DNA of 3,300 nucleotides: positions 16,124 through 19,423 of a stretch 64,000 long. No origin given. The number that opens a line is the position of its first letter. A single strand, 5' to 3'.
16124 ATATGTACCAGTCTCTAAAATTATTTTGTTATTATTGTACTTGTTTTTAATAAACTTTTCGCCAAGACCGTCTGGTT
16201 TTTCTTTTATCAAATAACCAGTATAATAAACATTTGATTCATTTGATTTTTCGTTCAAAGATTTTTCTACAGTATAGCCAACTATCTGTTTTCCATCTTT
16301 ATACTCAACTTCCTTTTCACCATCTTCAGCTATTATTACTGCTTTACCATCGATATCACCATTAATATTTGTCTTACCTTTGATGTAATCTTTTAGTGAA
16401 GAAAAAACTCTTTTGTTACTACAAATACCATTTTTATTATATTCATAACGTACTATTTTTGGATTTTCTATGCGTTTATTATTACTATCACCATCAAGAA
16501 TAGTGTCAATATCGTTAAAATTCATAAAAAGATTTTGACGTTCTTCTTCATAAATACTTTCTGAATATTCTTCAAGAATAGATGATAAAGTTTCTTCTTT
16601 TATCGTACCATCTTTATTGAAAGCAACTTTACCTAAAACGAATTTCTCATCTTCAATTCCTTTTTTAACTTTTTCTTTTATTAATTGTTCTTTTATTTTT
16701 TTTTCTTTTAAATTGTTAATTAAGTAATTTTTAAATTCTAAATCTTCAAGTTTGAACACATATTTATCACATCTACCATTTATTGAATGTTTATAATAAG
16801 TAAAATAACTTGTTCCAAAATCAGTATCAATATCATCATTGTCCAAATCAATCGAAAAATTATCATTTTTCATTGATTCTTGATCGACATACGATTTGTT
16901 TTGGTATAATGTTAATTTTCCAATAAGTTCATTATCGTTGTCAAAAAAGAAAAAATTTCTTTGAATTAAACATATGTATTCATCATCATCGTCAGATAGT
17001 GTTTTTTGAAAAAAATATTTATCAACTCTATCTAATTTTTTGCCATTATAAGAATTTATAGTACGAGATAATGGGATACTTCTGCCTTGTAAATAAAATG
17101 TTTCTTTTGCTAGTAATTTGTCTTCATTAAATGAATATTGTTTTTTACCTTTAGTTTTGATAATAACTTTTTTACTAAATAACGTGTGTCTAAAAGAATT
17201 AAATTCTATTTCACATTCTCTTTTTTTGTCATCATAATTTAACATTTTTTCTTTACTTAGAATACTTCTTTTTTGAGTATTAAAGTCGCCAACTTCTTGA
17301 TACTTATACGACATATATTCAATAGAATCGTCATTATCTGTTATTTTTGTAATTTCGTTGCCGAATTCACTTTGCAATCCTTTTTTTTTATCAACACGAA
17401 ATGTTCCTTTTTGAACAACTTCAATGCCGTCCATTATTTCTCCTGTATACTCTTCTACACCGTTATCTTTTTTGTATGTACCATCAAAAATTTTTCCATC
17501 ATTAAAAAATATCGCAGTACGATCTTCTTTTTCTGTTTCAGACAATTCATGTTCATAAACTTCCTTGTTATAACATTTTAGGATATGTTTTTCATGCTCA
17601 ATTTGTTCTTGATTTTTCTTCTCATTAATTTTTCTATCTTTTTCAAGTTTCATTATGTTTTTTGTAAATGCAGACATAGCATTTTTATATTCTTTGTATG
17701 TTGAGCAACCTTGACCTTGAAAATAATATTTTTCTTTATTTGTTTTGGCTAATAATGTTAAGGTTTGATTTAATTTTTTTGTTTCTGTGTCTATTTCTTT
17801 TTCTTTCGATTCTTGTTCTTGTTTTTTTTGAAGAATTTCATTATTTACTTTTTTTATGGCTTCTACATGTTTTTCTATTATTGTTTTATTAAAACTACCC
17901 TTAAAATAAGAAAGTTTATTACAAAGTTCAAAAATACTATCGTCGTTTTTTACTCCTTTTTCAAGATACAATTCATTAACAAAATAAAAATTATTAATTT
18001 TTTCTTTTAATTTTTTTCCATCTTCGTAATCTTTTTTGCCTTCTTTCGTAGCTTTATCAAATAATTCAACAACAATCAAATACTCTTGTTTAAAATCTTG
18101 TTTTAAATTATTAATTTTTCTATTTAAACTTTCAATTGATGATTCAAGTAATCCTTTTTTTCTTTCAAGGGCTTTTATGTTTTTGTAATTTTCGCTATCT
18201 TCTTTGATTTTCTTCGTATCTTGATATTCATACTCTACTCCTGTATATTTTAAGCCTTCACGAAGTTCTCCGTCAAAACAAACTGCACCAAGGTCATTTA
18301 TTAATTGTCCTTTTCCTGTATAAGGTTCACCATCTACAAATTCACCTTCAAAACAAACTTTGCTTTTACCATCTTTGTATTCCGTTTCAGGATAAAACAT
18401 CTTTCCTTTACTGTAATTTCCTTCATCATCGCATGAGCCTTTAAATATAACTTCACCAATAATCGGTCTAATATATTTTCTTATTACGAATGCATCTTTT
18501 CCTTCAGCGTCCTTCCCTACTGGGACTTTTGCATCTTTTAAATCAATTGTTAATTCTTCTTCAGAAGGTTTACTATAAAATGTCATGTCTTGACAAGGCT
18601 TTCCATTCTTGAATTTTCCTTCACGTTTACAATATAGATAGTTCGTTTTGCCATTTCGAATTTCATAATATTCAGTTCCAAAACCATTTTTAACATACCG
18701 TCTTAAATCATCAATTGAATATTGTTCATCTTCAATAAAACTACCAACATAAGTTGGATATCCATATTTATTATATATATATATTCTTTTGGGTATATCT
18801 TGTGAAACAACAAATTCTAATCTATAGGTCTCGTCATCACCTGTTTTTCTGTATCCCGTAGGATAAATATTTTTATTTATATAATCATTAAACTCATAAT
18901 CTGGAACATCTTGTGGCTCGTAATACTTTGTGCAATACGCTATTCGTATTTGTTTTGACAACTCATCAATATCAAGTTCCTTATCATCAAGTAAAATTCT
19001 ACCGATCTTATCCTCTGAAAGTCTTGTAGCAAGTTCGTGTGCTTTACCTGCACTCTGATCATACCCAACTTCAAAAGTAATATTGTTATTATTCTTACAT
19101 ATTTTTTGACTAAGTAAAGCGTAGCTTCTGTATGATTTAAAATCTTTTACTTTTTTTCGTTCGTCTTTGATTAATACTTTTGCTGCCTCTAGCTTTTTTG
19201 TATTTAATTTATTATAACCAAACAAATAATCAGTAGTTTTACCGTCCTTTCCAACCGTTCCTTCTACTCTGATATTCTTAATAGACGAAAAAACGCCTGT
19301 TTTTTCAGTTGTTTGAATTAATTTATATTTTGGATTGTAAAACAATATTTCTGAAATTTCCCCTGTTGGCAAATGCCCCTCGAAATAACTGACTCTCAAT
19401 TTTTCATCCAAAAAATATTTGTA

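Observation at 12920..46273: Single 33.35-kb ORF encoding an 11,117-aa protein occupies half the window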

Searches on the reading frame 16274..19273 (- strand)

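Call 5: search_protein_families(library=pfam, proteins=[window:16274-19273:-], max_evalue=0.01)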
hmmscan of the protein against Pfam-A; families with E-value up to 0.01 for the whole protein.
window:16274-19273:- (1000 aa): 0 families

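Call 63: search_protein_families(library=pfam, proteins=[window:16274-19273:-], max_evalue=10)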
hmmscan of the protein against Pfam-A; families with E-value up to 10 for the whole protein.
window:16274-19273:- (1000 aa): 2 families
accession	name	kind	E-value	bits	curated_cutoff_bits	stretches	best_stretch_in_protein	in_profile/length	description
PF21054.2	RUBC_PIKBD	-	1.9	9.1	24.3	1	467-559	14-104/212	Rubicon, PI3K-binding domain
PF13600.11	DUF4140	-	6.7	7.7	27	1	340-389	46-97/98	N-terminal domain of unknown function (DUF4140)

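Call 64: search_protein_families(library=ncbifam, proteins=[window:16274-19273:-], max_evalue=1)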
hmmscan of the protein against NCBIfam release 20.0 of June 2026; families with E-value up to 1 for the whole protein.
window:16274-19273:- (1000 aa): 0 families
